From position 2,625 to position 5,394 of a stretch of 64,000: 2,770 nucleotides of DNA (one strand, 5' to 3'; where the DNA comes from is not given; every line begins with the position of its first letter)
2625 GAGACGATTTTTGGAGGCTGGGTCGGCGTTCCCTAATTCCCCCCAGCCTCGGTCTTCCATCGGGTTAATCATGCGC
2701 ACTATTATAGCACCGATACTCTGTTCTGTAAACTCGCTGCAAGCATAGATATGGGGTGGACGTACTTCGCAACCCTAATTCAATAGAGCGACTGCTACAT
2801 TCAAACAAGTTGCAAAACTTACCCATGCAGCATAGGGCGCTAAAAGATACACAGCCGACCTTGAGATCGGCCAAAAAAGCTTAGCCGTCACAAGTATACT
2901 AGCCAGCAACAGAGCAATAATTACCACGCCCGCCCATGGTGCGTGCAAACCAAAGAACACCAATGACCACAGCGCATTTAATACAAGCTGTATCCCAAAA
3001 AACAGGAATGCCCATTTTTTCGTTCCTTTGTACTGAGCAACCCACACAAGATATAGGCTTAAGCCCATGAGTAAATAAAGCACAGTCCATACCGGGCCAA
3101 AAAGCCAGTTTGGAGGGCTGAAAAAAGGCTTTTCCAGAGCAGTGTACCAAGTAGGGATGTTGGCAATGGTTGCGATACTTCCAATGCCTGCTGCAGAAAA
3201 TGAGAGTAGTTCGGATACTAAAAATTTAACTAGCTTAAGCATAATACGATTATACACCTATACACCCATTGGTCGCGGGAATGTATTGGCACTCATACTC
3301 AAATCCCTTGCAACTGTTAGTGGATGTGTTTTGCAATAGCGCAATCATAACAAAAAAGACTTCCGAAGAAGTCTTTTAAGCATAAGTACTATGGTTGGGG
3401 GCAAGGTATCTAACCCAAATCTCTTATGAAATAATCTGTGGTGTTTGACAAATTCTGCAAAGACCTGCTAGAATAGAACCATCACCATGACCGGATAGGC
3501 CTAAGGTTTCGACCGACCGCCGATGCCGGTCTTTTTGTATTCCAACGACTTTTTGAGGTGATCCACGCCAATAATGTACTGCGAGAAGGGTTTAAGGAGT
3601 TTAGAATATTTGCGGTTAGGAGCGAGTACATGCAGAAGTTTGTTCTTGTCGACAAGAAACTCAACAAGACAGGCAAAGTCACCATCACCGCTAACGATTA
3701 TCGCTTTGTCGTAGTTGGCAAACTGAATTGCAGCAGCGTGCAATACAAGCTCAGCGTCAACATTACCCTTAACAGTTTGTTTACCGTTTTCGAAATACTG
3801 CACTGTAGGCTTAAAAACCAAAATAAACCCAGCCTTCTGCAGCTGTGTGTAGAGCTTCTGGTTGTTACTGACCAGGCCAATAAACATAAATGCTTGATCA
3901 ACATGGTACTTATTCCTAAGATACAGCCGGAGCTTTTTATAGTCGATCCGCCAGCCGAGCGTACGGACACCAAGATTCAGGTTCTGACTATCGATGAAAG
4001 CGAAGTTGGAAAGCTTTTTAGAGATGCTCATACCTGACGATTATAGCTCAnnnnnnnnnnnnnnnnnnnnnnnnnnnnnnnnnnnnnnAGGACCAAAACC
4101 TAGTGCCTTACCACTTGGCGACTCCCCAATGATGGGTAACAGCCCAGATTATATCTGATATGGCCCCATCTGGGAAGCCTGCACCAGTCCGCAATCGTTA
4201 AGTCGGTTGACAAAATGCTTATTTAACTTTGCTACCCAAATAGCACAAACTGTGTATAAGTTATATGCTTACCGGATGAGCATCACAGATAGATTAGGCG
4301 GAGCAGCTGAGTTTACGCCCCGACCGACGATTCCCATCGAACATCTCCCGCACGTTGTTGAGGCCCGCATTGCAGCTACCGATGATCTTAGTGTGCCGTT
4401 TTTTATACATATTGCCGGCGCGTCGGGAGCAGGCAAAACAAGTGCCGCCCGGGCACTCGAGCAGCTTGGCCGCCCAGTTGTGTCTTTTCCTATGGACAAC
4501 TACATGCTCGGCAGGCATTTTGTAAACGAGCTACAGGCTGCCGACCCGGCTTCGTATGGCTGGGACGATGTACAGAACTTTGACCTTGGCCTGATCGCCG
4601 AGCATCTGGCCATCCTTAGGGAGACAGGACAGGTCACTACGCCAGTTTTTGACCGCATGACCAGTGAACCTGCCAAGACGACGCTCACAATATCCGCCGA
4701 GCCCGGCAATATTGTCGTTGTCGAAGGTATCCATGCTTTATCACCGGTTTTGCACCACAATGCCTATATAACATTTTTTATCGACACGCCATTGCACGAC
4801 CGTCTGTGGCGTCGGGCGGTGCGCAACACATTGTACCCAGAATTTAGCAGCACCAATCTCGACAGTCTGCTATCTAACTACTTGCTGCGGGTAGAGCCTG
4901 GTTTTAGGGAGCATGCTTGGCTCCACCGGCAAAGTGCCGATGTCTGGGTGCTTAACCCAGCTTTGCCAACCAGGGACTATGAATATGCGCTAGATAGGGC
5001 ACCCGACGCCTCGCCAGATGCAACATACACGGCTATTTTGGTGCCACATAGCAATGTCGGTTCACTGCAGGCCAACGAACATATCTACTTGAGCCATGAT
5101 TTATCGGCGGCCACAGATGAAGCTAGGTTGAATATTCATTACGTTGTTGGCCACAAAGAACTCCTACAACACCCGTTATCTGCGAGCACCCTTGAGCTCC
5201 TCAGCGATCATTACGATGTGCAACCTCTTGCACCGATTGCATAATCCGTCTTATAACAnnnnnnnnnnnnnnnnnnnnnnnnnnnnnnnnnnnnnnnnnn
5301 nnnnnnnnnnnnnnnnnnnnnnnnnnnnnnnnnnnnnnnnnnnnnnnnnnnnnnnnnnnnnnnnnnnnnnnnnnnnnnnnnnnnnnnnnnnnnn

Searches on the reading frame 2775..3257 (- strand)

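Call 87: search_protein_families(library=pfam, proteins=[window:2775-3257:-], max_evalue=0.001)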
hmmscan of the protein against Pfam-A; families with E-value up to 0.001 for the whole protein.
window:2775-3257:- (160 aa): 1 family
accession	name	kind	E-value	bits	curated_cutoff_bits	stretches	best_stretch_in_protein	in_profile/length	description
PF03073.20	TspO_MBR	-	4.5e-46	156.6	24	1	19-156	5-143/145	TspO/MBR family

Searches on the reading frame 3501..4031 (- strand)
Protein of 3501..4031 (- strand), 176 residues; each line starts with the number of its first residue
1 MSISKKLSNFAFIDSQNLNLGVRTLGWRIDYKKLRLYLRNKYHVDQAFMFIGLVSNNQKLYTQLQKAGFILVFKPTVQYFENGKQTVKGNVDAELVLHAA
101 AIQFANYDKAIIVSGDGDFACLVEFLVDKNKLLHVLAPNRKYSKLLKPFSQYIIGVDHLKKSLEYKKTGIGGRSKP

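Call 87: search_protein_families(library=pfam, proteins=[window:3501-4031:-], max_evalue=0.001)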
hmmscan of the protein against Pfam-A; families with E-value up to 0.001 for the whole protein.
window:3501-4031:- (176 aa): 1 family
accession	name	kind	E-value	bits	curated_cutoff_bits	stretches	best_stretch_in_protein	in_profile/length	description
PF01936.24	NYN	-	2.1e-16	61.2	24.2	1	12-146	5-134/145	NYN domain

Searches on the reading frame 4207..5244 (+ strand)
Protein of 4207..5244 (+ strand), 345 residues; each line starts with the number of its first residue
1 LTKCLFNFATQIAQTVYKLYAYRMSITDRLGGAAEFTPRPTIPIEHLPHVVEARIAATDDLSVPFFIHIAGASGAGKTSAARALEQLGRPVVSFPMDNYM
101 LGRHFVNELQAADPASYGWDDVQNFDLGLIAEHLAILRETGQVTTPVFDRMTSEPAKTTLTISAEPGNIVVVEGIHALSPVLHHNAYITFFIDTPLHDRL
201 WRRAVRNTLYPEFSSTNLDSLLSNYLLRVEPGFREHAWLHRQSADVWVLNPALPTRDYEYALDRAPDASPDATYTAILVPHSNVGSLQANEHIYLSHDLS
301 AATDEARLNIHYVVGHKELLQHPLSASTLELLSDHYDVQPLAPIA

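Call 38: search_protein_families(library=ncbifam, proteins=[window:4207-5244:+], max_evalue=0.001)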
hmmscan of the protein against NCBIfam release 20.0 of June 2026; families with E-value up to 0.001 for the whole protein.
window:4207-5244:+ (345 aa): 10 families
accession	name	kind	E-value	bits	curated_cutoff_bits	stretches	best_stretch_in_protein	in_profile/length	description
NF004018.0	PRK05480.1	equivalog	5.8e-22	78.2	180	1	64-248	6-185/210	uridine kinase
TIGR00235.1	udk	equivalog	6.1e-19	68.5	220.3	1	65-247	7-184/207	uridine kinase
NF005655.0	PRK07429.1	subfamily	6.5e-09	35.4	236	1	61-248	5-183/326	phosphoribulokinase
NF006743.0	PRK09270.1-2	equivalog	1.4e-07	30.8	227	1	67-176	31-140/217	nucleoside/nucleotide kinase family protein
NF006746.0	PRK09270.1-5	subfamily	2.2e-07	30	250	1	63-178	20-135/210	nucleoside/nucleotide kinase family protein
NF006744.0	PRK09270.1-3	equivalog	7e-06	25.6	281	1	43-195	5-160/213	nucleoside/nucleotide kinase family protein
NF005115.0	PRK06547.1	equivalog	2.9e-05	23.5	173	0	53-210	4-142/172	hypothetical protein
NF005807.0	PRK07667.1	equivalog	0.00014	21.5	221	1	65-203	18-156/193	kinase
NF006085.0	PRK08233.1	equivalog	0.00015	21.7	198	1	66-246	7-158/184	hypothetical protein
TIGR02640.1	gas_vesic_GvpN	equivalog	0.00098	18.7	266.8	0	57-103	14-61/262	gas vesicle protein GvpN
